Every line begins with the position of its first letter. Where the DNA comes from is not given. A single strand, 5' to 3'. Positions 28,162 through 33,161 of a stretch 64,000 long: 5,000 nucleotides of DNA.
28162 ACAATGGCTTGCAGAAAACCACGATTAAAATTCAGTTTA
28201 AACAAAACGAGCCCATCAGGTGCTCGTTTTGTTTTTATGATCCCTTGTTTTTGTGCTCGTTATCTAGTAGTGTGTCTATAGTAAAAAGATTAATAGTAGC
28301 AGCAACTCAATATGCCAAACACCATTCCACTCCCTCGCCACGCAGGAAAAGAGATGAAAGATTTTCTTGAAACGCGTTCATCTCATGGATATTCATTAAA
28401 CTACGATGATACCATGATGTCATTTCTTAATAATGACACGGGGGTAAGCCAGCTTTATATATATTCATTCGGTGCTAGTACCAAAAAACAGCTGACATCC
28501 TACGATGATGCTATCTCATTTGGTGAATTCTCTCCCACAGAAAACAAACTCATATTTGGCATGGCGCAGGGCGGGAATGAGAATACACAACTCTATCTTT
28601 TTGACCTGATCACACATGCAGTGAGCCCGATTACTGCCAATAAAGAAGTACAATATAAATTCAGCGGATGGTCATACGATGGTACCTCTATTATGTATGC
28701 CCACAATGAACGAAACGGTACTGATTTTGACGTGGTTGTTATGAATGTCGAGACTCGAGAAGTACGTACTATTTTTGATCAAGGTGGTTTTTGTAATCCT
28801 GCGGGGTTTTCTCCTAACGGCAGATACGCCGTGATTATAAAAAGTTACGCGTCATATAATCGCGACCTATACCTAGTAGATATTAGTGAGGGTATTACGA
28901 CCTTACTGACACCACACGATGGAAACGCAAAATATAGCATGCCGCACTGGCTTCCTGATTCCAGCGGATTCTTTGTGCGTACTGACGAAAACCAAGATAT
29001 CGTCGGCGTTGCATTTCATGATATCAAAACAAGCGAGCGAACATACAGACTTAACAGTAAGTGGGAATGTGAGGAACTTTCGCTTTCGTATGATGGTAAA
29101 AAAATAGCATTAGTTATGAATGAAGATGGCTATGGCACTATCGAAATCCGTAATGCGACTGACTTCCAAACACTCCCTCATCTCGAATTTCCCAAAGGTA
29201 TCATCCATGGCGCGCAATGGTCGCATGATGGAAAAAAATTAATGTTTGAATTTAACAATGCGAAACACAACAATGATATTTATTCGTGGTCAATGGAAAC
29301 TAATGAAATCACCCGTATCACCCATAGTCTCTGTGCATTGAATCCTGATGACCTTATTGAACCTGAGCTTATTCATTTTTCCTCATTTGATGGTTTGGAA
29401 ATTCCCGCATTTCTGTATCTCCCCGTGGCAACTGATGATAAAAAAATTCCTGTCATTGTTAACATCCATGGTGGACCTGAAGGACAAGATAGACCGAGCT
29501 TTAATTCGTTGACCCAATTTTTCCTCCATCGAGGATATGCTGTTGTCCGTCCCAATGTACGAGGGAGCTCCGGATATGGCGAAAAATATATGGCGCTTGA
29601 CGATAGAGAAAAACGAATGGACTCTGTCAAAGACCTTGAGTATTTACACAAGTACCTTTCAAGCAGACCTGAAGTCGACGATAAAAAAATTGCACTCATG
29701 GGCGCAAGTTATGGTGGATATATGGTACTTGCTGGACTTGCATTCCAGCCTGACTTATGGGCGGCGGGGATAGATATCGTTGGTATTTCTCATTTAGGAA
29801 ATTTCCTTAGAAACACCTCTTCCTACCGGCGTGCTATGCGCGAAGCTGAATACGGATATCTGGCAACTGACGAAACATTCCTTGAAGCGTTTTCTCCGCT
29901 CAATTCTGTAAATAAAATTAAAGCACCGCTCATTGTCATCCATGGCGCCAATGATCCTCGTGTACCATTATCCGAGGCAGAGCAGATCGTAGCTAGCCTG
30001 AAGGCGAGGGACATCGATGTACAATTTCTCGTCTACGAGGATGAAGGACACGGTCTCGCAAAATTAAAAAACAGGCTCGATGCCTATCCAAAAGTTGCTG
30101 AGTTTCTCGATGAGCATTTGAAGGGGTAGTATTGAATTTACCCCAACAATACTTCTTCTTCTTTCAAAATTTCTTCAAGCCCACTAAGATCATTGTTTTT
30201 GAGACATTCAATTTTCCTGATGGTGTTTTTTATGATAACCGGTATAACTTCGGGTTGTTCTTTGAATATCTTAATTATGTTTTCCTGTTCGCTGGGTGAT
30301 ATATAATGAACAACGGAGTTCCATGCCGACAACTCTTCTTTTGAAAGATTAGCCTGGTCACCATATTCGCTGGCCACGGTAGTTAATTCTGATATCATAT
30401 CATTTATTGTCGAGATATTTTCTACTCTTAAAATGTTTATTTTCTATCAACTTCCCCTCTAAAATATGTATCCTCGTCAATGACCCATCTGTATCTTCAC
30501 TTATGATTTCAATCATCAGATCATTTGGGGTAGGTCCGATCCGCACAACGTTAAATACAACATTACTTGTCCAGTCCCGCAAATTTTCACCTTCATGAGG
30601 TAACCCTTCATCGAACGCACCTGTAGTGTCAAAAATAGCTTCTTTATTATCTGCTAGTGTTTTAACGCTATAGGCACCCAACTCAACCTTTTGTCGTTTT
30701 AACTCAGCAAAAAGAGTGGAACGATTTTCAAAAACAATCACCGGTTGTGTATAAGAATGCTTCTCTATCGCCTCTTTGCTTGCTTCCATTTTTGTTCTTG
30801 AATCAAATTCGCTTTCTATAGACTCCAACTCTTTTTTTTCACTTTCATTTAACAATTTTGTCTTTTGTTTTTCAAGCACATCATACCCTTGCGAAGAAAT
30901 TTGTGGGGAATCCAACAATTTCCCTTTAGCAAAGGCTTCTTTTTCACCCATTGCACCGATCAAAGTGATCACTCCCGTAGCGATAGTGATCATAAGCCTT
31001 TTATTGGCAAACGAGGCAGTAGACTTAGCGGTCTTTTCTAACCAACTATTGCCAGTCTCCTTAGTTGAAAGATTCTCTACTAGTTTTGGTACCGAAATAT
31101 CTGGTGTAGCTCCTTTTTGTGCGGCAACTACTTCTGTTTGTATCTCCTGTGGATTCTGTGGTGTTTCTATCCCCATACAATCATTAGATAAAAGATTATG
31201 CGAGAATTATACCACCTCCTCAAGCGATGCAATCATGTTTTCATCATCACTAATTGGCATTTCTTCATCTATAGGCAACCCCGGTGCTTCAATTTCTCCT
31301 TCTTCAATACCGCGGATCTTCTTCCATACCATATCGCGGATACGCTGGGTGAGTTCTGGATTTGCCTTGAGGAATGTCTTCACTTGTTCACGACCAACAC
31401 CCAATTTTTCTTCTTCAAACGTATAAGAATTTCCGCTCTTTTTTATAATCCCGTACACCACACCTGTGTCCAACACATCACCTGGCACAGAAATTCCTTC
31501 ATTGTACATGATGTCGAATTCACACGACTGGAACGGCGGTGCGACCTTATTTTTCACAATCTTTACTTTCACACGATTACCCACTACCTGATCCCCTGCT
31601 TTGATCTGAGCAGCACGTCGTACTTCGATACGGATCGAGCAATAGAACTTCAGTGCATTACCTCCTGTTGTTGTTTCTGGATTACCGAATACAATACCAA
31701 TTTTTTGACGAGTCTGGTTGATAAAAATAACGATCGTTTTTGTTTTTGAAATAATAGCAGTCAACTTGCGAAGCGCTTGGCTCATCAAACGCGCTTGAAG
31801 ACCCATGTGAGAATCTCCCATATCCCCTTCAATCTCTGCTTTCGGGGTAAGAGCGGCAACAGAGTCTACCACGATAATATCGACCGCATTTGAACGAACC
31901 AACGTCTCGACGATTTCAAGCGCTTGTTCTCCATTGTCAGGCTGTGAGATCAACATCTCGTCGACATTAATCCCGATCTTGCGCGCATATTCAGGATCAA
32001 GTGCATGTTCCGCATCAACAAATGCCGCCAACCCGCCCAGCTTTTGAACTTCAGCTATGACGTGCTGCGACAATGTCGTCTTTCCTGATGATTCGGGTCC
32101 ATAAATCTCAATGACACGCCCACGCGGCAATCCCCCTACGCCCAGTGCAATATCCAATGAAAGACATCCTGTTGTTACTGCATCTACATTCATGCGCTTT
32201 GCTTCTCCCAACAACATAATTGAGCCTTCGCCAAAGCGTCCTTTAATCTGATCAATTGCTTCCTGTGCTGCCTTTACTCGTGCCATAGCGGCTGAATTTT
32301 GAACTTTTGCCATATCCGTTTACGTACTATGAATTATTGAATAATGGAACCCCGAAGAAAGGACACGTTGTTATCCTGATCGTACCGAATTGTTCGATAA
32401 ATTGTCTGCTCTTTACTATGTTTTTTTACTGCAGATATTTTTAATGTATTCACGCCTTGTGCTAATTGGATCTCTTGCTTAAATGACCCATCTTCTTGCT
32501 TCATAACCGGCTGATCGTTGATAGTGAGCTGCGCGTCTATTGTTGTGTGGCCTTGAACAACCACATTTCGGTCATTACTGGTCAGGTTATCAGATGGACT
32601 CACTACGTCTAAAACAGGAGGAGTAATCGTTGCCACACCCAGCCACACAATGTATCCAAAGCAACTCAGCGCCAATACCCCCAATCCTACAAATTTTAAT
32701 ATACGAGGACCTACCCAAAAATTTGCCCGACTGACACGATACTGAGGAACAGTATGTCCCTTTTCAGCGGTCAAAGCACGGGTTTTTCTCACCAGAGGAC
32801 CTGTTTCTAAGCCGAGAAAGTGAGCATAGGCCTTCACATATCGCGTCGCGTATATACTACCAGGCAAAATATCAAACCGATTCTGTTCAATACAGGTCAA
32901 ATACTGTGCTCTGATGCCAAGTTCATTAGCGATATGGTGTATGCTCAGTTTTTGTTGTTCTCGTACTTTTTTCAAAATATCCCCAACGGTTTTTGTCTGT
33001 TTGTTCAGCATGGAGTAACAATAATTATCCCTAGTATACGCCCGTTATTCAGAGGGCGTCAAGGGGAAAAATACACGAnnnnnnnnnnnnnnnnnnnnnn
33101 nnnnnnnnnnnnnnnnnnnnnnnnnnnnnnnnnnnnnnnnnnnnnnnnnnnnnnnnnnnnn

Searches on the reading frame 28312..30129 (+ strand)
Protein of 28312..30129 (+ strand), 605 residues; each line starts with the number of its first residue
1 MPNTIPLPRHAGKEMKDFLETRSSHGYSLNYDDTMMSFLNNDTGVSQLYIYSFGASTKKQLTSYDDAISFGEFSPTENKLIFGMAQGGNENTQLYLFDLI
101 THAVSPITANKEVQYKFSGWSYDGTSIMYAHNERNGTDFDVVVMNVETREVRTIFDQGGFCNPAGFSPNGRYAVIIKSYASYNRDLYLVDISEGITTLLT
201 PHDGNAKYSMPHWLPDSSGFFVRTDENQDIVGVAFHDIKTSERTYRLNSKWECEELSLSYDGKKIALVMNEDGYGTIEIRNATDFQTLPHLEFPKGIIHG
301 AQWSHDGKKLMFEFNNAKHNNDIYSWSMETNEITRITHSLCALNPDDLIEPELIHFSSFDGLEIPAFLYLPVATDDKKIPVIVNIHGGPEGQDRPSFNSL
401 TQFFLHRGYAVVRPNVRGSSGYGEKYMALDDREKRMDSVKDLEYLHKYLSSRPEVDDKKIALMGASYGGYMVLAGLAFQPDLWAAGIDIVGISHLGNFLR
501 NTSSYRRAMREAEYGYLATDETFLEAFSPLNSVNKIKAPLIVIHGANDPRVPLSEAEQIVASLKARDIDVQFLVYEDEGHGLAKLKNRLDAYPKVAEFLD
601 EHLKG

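Call 7: search_protein_families(library=pfam, proteins=[window:28312-30129:+], max_evalue=0.001)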
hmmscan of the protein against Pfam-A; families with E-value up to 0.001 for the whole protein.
window:28312-30129:+ (605 aa): 15 families
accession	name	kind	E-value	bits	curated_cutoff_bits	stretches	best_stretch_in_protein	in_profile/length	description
PF00326.27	Peptidase_S9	-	3.4e-45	154.6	22.6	1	395-604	1-211/213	Prolyl oligopeptidase family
PF20434.5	BD-FAE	-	7.4e-15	55.5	26.8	1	368-562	3-214/215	BD-FAE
PF02129.25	Peptidase_S15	-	2.2e-14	54.2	23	1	360-495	1-132/262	X-Pro dipeptidyl-peptidase (S15 family)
PF01738.24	DLH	-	2.6e-14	53.8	21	1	366-590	3-195/217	Dienelactone hydrolase family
PF00561.26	Abhydrolase_1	-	1.9e-10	41.2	25.8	1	380-529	1-133/245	alpha/beta hydrolase fold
PF00930.27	DPPIV_N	-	1.1e-08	34.7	22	0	24-115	239-332/354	Dipeptidyl peptidase IV (DPP IV) N-terminal region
PF12146.15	Hydrolase_4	-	1.2e-08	35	27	0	381-484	6-102/239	Serine aminopeptidase, S33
PF05448.18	AXE1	-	1.4e-07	31.1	21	1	354-485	59-203/321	Acetyl xylan esterase (AXE1)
PF25174.1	Beta-prop_THOC3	-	3.4e-07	30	305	1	233-327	71-159/272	THOC3 beta-propeller domain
PF02897.21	Peptidase_S9_N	-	1.6e-06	27.6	24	1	71-335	129-410/414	Prolyl oligopeptidase, N-terminal beta-propeller domain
PF12697.13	Abhydrolase_6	-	4.4e-05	24.7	26.3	1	385-580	4-204/217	Alpha/beta hydrolase family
PF07859.19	Abhydrolase_3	-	0.00017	21.8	25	0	437-582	51-208/210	alpha/beta hydrolase fold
PF08840.17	BAAT_C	-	0.00062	20.3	20.9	0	447-582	11-160/210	BAAT / Acyl-CoA thioester hydrolase C terminal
PF02230.22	Abhydrolase_2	-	0.00079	19.8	23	0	532-581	152-200/217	Phospholipase/Carboxylesterase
PF03583.20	LIP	-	0.00086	19.2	23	0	404-514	22-125/286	Secretory lipase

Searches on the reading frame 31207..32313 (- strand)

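Call 89: search_protein_families(library=pfam, proteins=[window:31207-32313:-], max_evalue=0.0001)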
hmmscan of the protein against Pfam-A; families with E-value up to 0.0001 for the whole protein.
window:31207-32313:- (368 aa): 5 families
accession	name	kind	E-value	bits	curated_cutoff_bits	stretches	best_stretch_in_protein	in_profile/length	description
PF00154.27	RecA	-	4.2e-136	452.9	27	1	14-275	1-262/262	recA bacterial DNA recombination protein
PF21096.2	RecA_C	-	3.7e-16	59.4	27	1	278-333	1-56/57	RecA C-terminal domain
PF08423.17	Rad51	-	3.2e-09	36.8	22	1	39-234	1-212/244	Rad51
PF06745.19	ATPase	-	2e-07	31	26.6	0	46-236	1-194/231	KaiC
PF01637.24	ATPase_2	-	1.4e-06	28.7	33.2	1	66-203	21-121/225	ATPase domain predominantly from Archaea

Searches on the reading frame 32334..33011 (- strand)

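Call 89: search_protein_families(library=pfam, proteins=[window:32334-33011:-], max_evalue=0.0001)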
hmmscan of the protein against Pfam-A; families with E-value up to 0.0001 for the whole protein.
window:32334-33011:- (225 aa): 3 families
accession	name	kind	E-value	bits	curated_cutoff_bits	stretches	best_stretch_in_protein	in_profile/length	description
PF13413.12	HTH_25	-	1.2e-18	67.1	24.6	1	12-70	1-59/62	Helix-turn-helix domain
PF09136.16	Glucodextran_B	-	6.5e-12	45.6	27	1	132-211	1-82/83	Glucodextranase, domain B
PF12844.13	HTH_19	-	1.6e-08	34.8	30.2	1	12-74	3-59/64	Helix-turn-helix domain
